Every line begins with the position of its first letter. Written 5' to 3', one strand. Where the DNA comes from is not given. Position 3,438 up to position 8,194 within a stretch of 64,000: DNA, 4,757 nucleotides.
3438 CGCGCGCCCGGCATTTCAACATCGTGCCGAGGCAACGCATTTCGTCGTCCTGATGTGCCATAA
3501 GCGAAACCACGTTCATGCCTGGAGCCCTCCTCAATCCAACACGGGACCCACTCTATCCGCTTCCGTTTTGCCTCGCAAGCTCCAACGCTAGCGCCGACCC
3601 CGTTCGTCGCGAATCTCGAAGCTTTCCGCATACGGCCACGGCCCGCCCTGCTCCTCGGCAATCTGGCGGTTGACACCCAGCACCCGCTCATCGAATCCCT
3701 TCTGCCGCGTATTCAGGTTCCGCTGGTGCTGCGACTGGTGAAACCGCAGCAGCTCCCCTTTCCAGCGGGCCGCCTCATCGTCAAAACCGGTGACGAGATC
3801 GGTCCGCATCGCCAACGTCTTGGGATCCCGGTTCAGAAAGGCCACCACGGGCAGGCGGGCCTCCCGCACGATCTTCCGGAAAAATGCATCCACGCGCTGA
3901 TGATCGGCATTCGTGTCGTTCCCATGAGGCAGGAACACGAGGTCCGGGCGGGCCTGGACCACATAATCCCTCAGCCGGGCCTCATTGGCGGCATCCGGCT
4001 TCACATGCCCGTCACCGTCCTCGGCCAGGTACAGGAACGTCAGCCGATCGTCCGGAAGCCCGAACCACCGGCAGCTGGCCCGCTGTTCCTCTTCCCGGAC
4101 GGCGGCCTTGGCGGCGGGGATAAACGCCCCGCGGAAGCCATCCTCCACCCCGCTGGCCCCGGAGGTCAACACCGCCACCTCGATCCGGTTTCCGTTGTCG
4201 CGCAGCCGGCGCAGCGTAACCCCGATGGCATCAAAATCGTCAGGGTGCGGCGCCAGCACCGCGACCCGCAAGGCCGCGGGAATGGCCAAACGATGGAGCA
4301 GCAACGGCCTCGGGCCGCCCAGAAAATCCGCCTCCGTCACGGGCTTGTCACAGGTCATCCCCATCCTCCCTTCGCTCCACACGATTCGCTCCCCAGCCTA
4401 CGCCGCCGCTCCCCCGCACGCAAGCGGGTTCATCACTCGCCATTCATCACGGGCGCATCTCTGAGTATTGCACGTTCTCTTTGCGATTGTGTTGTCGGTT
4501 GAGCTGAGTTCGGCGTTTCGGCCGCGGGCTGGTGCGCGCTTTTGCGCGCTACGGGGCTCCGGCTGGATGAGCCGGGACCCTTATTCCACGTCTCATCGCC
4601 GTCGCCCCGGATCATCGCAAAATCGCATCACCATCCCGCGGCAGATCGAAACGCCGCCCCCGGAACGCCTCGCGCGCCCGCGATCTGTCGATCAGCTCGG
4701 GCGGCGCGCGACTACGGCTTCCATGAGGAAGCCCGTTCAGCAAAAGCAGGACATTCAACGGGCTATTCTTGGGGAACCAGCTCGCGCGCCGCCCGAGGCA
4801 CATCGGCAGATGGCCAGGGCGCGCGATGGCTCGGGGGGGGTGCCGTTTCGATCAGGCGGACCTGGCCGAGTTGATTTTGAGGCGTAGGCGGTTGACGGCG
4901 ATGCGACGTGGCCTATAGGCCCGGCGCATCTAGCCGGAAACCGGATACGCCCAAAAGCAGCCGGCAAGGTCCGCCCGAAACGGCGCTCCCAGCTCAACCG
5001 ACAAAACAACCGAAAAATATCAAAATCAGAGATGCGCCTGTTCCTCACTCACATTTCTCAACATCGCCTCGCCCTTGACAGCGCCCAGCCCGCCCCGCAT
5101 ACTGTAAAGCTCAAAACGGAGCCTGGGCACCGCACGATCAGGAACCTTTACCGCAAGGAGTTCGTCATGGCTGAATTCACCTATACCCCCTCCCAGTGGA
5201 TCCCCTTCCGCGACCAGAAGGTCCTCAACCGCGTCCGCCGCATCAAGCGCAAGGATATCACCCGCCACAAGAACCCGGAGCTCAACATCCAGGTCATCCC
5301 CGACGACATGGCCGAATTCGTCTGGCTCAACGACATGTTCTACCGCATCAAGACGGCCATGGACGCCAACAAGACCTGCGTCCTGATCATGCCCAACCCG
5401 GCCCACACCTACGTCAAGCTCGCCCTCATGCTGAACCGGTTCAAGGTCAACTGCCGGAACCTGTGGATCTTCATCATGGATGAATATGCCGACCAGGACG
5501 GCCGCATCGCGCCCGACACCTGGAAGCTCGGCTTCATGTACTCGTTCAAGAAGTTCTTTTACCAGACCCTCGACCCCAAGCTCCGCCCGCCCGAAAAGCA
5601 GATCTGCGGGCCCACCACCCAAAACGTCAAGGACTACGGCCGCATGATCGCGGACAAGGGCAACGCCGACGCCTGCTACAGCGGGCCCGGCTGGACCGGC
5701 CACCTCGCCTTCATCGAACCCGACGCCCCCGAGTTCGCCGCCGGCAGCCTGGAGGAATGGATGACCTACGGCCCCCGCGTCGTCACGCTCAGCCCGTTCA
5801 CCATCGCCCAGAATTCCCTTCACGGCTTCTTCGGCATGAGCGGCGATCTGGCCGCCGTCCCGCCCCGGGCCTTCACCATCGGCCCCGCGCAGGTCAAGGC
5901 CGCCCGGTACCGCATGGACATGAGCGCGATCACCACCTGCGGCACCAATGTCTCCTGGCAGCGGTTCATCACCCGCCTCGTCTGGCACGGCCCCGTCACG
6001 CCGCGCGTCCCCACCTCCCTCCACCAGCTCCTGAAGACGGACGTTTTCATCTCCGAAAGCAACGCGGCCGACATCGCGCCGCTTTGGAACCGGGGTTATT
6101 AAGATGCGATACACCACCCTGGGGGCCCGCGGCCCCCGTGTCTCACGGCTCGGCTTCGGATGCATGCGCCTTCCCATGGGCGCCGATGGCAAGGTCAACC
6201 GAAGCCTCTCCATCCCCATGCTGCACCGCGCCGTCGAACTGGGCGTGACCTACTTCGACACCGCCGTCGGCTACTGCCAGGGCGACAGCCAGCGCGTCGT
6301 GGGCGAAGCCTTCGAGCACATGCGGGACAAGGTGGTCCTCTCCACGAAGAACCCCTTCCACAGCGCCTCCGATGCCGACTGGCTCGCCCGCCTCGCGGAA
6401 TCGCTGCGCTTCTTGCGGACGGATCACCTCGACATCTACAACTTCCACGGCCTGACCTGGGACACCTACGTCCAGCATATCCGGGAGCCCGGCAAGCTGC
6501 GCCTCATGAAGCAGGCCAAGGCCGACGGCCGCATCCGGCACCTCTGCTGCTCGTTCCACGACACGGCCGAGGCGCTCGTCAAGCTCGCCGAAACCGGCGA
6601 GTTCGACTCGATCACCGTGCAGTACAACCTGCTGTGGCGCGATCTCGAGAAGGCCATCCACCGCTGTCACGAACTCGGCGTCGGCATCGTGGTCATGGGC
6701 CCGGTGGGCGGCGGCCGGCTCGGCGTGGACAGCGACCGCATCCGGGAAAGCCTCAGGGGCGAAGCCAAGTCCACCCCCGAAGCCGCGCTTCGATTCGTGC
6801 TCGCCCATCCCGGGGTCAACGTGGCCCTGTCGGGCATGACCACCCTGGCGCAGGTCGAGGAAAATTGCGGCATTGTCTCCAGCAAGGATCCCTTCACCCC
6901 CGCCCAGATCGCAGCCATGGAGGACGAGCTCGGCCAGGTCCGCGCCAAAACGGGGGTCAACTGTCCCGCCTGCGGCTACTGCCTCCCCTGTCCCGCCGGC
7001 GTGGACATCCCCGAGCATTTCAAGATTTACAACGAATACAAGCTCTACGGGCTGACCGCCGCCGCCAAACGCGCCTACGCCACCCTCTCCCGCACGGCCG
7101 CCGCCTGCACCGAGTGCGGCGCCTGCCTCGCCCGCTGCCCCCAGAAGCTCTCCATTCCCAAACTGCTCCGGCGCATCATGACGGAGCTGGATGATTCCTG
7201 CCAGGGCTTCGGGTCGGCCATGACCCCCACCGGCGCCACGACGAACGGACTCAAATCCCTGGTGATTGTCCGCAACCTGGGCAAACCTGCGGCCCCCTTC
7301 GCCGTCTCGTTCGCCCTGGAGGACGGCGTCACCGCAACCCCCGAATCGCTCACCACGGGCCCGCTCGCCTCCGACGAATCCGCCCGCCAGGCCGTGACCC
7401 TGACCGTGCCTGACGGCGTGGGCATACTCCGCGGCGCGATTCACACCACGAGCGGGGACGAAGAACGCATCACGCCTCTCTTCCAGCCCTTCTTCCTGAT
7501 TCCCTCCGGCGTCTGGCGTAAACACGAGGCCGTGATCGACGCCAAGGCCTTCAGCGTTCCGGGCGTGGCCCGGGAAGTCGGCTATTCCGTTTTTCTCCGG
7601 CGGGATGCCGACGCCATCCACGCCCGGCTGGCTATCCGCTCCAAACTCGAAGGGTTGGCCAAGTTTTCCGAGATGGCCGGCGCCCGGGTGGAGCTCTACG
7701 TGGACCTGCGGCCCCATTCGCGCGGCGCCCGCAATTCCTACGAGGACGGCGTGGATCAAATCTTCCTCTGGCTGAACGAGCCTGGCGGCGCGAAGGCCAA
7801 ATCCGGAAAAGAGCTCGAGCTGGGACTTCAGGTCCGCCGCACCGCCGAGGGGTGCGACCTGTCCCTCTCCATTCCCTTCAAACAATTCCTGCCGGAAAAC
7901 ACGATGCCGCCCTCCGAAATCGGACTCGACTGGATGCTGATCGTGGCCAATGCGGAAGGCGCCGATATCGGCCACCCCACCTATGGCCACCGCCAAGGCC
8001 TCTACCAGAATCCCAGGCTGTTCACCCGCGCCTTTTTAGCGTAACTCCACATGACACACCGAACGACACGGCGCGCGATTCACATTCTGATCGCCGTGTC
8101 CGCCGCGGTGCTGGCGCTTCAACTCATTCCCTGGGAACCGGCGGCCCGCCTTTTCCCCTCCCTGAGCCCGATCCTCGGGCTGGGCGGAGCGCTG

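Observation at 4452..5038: Structured ~360-bp noncoding element (copy A), closed by a perfect 13-bp inverted repeat, in a divergent promoter region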

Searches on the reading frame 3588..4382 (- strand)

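Call 17: search_protein_families(library=pfam, proteins=[window:3588-4382:-])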
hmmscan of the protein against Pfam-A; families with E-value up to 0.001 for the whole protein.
window:3588-4382:- (264 aa): 1 family
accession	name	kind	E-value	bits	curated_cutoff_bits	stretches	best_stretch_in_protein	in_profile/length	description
PF02585.22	PIG-L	-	5.5e-16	59.7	28.2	1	42-171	2-128/129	GlcNAc-PI de-N-acetylase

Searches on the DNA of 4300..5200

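Call 8: search_rna_families(source=window, start=4300, end=5200, threshold=evalue, max_evalue=10)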
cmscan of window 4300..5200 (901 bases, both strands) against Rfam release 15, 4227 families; matches with E-value up to 10: 7.
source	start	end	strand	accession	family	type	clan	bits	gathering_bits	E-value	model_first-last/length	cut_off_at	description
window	4643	4854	+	RF04104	MIR918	Gene; miRNA;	-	36.2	268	0.00015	1-265/265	no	MIR918 microRNA precursor family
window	4681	4813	+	RF04062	MIR949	Gene; miRNA;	-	18.5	100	1.6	1-106/106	no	MIR949 microRNA precursor family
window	4300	4371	-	RF00441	snoZ242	Gene; snRNA; snoRNA; CD-box;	-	17.6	90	0.14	1-75/198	3'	Small nucleolar RNA Z242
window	4983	5037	-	RF01611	ceN108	Gene; snRNA; snoRNA; CD-box;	-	16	50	3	1-70/70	no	Caenorhabditis snoRNA ceN108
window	4704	4789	-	RF03230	mir-967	Gene; miRNA;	-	15.7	70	8.1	1-90/90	no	mir-967 microRNA precursor family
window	5012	5130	-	RF00065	snoR9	Gene; snRNA; snoRNA; CD-box;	CL00132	13.7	90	1.8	1-128/128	no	Small nucleolar RNA snoR9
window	4638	4796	+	RF02571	Mcr7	Gene; sRNA;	-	9.6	380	9.6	1-351/351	no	mcr7 sRNA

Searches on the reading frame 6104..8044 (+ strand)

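Call 17: search_protein_families(library=pfam, proteins=[window:6104-8044:+])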
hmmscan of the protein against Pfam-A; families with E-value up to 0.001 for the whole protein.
window:6104-8044:+ (646 aa): 4 families
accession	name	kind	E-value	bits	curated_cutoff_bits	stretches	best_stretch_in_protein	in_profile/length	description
PF00248.27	Aldo_ket_red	-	6.1e-38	131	24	1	15-273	1-287/291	Aldo/keto reductase family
PF13187.11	Fer4_9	-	2.3e-09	37.6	27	1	286-348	1-50/52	4Fe-4S dicluster domain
PF13183.11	Fer4_8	-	2.5e-06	28.4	27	1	286-349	4-68/68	4Fe-4S dicluster domain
PF13534.11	Fer4_17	-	5.1e-06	27.4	22.2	1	286-350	1-61/61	4Fe-4S dicluster domain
